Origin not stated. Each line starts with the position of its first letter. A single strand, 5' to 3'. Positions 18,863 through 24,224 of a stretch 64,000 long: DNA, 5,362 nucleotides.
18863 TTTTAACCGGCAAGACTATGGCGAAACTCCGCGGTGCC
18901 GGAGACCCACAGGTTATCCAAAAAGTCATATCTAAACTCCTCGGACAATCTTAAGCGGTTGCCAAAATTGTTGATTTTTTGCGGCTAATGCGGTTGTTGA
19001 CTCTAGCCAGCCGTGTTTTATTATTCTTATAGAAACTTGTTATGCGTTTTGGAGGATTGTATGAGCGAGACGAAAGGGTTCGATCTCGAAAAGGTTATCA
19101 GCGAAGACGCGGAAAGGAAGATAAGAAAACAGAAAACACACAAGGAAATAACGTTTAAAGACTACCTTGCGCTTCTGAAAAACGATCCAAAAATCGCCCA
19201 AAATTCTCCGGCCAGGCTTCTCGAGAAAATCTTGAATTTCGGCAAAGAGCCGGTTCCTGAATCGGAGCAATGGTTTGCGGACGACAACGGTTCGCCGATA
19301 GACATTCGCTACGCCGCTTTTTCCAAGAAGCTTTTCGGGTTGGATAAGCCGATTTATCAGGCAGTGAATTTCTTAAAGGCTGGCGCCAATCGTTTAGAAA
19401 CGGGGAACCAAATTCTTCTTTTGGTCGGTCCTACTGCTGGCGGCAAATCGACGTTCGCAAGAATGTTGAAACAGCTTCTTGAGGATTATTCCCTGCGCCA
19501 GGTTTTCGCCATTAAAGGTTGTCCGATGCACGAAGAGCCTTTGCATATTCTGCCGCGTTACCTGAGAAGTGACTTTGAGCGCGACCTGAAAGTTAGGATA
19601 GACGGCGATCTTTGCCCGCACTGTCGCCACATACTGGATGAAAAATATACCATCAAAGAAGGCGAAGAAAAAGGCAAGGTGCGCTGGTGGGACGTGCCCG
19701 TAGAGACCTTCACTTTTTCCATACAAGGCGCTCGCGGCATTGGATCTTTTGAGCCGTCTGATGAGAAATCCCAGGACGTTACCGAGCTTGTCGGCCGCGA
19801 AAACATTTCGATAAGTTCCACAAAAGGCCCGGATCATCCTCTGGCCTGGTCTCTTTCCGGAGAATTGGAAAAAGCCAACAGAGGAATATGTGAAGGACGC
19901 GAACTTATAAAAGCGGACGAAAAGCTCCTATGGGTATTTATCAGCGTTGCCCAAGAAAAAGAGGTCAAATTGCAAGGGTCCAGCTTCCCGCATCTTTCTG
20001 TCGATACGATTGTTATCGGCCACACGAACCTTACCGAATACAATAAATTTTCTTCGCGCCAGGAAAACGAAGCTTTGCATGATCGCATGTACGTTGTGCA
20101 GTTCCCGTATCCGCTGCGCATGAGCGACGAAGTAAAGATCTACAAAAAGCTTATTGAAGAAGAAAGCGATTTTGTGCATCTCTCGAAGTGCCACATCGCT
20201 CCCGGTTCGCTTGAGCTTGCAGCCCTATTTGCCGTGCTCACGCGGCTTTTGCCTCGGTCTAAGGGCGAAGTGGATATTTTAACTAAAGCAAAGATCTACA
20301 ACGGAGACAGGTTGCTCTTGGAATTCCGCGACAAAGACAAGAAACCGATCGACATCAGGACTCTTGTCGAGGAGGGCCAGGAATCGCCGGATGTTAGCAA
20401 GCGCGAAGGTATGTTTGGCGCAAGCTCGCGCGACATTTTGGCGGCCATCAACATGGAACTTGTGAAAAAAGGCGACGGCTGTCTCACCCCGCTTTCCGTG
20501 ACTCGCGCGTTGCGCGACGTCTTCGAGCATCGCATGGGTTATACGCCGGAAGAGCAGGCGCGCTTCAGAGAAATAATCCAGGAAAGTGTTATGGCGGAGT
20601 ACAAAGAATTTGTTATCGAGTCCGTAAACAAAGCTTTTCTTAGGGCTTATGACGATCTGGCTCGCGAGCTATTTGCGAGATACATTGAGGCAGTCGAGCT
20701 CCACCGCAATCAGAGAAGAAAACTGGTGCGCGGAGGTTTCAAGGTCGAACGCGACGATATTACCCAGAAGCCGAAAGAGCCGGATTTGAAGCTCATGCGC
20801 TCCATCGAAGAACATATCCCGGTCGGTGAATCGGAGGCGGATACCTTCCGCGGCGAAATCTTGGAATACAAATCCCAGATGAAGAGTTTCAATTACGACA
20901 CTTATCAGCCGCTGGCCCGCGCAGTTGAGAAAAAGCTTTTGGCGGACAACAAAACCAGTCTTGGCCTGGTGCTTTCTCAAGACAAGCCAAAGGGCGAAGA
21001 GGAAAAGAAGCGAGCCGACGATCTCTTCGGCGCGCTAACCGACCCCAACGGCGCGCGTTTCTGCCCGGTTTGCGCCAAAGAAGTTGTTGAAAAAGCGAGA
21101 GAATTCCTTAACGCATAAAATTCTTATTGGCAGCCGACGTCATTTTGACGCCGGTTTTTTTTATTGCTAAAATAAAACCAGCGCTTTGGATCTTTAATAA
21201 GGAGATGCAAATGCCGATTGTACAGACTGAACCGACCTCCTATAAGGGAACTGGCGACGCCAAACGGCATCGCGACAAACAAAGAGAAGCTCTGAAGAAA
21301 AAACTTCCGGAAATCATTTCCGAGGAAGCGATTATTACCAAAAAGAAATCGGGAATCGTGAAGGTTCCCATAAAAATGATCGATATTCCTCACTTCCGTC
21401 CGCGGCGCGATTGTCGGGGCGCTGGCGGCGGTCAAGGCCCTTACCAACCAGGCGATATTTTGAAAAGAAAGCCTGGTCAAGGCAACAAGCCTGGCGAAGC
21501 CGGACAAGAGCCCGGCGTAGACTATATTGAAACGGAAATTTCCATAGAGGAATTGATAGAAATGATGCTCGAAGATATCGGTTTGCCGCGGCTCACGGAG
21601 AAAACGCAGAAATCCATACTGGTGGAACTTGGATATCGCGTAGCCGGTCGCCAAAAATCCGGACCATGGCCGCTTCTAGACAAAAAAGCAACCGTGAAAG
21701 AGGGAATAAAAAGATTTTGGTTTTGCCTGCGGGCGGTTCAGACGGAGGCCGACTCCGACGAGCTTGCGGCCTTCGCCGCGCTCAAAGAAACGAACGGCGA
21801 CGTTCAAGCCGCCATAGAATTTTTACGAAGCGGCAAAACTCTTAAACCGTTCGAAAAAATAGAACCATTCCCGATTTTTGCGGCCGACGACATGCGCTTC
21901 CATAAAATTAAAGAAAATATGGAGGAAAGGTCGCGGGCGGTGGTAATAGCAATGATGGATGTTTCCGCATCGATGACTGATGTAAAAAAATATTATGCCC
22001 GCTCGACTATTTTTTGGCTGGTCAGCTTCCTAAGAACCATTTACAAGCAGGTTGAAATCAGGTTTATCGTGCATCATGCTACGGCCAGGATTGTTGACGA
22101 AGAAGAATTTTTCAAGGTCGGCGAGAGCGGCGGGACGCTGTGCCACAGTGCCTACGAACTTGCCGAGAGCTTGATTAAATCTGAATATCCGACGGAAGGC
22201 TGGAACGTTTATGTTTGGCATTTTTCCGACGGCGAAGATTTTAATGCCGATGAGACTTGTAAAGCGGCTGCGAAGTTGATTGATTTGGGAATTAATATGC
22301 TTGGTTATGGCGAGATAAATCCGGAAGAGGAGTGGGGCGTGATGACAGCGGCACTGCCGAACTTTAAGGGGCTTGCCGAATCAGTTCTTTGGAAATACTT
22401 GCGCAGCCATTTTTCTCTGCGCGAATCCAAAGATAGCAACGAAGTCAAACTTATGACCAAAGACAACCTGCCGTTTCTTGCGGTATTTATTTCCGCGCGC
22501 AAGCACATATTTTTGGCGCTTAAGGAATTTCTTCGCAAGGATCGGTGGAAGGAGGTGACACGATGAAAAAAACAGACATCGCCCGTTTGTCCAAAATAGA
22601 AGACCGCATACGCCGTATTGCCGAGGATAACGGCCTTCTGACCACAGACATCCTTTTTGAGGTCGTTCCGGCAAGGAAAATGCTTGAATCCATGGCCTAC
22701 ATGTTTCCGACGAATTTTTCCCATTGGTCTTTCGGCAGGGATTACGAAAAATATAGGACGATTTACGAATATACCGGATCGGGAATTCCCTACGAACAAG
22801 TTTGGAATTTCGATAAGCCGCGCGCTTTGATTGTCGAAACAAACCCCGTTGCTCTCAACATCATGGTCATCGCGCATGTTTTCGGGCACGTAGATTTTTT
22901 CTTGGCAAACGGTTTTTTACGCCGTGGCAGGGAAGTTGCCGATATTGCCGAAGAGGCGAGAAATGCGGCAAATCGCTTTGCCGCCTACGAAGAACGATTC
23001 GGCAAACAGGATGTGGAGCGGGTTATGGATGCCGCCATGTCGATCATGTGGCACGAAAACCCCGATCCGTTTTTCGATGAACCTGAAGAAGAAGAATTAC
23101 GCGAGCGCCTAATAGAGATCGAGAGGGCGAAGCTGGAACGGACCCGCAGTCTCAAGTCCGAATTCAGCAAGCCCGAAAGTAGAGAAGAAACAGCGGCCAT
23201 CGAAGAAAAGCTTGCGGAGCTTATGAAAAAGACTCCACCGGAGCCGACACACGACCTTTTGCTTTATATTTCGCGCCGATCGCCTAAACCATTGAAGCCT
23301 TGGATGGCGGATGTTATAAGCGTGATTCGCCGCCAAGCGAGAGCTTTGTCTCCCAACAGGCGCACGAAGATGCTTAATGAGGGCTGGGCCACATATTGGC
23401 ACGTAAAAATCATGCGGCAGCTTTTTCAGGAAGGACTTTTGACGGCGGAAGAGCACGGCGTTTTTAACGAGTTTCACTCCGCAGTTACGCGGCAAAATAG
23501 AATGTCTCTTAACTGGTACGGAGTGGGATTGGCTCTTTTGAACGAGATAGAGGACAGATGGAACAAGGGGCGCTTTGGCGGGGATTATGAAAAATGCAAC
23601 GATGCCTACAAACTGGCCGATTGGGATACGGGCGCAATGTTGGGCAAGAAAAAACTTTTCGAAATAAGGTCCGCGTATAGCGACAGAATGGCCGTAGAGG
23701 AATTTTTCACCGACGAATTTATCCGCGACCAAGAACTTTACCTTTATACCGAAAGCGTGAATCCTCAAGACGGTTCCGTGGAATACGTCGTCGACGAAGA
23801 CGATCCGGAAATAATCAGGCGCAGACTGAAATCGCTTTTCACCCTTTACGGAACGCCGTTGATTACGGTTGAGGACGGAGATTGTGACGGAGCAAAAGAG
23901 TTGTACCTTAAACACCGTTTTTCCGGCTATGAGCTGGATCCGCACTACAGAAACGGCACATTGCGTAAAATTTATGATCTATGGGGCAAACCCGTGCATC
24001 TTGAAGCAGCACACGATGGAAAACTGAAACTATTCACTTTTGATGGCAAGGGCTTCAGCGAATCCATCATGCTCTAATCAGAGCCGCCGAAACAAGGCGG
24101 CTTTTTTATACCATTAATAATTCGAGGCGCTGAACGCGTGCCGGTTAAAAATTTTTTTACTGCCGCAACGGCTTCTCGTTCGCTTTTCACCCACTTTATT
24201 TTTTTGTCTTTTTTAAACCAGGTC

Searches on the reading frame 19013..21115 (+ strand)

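Call 60: search_protein_families(library=pfam, proteins=[window:19013-21115:+], max_evalue=0.00001)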
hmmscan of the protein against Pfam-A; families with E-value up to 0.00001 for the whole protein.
window:19013-21115:+ (701 aa): 2 families
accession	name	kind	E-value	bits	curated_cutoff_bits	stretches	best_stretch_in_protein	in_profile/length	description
PF08298.17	AAA_PrkA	-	1.3e-91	307.7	25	1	46-417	1-356/358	PrkA AAA domain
PF06798.17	PrkA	-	2.3e-46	159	25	1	423-693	1-254/255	PrkA serine protein kinase C-terminal domain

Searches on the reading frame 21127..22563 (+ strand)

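Call 60: search_protein_families(library=pfam, proteins=[window:21127-22563:+], max_evalue=0.00001)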
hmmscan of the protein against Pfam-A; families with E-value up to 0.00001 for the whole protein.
window:21127-22563:+ (479 aa): 1 family
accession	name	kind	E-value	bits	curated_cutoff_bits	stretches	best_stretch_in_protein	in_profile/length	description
PF04285.18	DUF444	-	3.5e-81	273.9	27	1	39-405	11-381/418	Protein of unknown function (DUF444)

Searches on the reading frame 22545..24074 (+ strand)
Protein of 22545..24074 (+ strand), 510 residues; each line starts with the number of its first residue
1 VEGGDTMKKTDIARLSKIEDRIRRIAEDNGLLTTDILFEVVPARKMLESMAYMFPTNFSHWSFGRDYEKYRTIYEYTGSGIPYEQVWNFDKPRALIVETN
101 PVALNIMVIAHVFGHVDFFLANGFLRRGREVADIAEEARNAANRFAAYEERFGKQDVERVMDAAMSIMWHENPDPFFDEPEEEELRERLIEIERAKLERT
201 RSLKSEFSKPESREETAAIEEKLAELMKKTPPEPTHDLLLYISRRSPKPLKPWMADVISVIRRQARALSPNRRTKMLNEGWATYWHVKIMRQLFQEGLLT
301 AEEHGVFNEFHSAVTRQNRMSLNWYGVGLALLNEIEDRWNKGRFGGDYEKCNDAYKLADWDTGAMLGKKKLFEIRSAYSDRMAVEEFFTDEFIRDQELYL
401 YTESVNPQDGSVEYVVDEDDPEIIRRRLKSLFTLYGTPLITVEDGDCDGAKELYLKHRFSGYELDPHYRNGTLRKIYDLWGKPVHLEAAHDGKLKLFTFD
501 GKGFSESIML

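Call 60: search_protein_families(library=pfam, proteins=[window:22545-24074:+], max_evalue=0.00001)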
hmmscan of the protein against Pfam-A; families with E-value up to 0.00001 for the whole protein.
window:22545-24074:+ (510 aa): 2 families
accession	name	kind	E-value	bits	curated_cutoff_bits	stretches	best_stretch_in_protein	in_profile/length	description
PF04293.20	SpoVR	-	5e-90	302.6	27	1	11-433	3-403/407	SpoVR like protein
PF24755.2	SpoVR_C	-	1.9e-10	41.1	27.6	1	438-489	1-53/55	SpoVR-like C-terminal domain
